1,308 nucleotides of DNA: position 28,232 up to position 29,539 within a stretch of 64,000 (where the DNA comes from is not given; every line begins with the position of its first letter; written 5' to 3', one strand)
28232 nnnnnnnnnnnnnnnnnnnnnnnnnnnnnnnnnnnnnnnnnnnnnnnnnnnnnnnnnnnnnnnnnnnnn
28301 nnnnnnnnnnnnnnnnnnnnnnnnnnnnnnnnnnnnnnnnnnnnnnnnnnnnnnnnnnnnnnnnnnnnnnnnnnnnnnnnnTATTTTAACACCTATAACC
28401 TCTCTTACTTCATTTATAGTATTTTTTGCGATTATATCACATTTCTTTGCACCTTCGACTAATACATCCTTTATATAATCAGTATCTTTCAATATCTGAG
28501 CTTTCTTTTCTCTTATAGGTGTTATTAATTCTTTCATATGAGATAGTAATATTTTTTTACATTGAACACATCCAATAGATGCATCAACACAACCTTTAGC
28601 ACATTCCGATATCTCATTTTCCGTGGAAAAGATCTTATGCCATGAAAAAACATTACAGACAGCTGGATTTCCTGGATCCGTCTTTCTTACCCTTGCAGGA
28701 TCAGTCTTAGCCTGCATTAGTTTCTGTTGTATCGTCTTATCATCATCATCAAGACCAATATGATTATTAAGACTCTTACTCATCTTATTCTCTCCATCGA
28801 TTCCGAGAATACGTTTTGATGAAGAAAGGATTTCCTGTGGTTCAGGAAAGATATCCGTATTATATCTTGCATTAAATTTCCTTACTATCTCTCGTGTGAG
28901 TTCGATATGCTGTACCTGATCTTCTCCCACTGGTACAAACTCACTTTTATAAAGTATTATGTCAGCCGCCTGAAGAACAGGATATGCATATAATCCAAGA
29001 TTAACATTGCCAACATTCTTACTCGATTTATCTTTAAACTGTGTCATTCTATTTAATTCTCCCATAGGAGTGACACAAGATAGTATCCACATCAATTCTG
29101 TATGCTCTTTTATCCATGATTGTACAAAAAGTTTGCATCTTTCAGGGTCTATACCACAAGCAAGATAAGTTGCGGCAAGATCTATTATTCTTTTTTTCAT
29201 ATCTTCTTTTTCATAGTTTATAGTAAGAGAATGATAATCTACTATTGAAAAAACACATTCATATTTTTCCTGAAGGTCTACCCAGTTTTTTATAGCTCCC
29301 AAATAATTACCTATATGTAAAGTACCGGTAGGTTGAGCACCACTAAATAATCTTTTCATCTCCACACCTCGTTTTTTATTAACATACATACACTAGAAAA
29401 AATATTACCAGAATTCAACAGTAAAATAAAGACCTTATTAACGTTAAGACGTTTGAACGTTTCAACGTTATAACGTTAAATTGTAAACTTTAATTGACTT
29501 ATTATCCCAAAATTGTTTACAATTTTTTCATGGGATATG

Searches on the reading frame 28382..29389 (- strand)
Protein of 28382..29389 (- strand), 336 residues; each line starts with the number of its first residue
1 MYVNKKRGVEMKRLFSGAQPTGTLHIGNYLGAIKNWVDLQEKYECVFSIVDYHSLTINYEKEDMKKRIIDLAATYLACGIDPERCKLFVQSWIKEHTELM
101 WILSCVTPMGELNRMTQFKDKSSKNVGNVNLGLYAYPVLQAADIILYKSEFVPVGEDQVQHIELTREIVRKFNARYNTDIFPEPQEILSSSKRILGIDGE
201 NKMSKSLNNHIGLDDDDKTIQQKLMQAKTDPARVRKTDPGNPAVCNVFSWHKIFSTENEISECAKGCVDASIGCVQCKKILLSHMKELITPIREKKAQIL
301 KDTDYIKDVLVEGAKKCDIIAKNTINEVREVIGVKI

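Call 23: search_protein_families(library=pfam, proteins=[window:28382-29389:-], max_evalue=0.001)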
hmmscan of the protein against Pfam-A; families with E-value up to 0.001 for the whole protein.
window:28382-29389:- (336 aa): 1 family
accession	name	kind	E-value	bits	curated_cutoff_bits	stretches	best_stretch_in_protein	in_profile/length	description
PF00579.31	tRNA-synt_1b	-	9.9e-76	255.3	21.1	1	13-287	7-289/292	tRNA synthetases class I (W and Y)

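Call 46: find_homologous_proteins(query=window:28382-29389:-, max_evalue=1e-30)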
Query window:28382-29389:- (336 aa): 8000 proteins with E <= 1e-30 among 8000 candidates; the best 120 are listed.
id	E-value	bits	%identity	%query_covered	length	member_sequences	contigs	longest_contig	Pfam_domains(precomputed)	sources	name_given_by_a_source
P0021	3.2e-225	764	100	100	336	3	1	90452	PF00579.32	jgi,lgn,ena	-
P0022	1.3e-184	631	82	97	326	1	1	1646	PF00579.32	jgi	-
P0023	2.8e-148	512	65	97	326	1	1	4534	PF00579.32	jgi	jgi:tryptophanyl-tRNA synthetase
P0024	1.6e-147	509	64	97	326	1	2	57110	PF00579.32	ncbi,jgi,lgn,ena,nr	ncbi:MAG: tryptophan--tRNA ligase [Candidatus Muirbacterium halophilum]|nr:tryptophan--tRNA ligase [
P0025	1.5e-144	499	63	97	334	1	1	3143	PF00579.32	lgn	-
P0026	5.0e-144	498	64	96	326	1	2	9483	PF00579.32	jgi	jgi:tryptophanyl-tRNA synthetase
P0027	7.5e-144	497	64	96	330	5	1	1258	PF00579.32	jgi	-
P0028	1.4e-142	493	63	97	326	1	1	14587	PF00579.32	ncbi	ncbi:MAG: tryptophan--tRNA ligase [Candidatus Muiribacteriota bacterium]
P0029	1.3e-131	457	59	97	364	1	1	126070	PF00579.32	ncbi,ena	-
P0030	1.1e-130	454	58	96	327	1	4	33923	PF00579.32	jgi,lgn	jgi:tryptophanyl-tRNA synthetase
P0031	6.5e-130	451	57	96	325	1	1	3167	PF00579.32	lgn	-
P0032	1.4e-129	450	59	96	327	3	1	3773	PF00579.32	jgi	jgi:tryptophanyl-tRNA synthetase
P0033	2.7e-129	449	58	96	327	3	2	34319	PF00579.32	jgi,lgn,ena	-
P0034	7.1e-129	448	59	96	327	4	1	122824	PF00579.32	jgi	-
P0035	7.3e-129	448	58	96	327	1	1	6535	PF00579.32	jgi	jgi:tryptophanyl-tRNA synthetase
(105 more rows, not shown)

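Call 57: find_encoding_contigs(protein=P0021, flank=10000, max_places=10)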
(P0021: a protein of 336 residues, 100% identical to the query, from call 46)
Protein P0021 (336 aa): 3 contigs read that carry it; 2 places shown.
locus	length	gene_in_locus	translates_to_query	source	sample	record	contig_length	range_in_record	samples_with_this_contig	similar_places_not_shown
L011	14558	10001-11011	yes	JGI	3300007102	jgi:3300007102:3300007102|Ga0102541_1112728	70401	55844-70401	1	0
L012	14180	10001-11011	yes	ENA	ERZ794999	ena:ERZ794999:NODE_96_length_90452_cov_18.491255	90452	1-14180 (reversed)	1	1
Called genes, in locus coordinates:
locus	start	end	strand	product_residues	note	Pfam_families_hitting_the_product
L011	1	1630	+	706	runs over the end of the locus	PF01074:Glyco_hydro_38N, PF03065:Glyco_hydro_57, PF09094:AmyA-A_glucT_m, PF09095:AmyA-gluTrfs_C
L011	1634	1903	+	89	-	PF00381:PTS-HPr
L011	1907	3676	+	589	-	PF05524:PEP-utilisers_N, PF00391:PEP-utilizers, PF02896:PEP-utilizers_C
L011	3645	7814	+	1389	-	-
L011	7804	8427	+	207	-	PF00300:His_Phos_1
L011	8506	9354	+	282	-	PF01936:NYN (weak)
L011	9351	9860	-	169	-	PF02572:CobA_CobO_BtuR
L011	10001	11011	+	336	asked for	PF00579:tRNA-synt_1b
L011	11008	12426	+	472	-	PF01225:Mur_ligase, PF08245:Mur_ligase_M, PF02875:Mur_ligase_C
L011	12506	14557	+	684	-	?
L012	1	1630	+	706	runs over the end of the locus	PF01074:Glyco_hydro_38N, PF03065:Glyco_hydro_57, PF09094:AmyA-A_glucT_m, PF09095:AmyA-gluTrfs_C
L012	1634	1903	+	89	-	PF00381:PTS-HPr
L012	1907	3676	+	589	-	PF05524:PEP-utilisers_N, PF00391:PEP-utilizers, PF02896:PEP-utilizers_C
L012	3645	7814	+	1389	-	-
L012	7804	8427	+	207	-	PF00300:His_Phos_1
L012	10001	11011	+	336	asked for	PF00579:tRNA-synt_1b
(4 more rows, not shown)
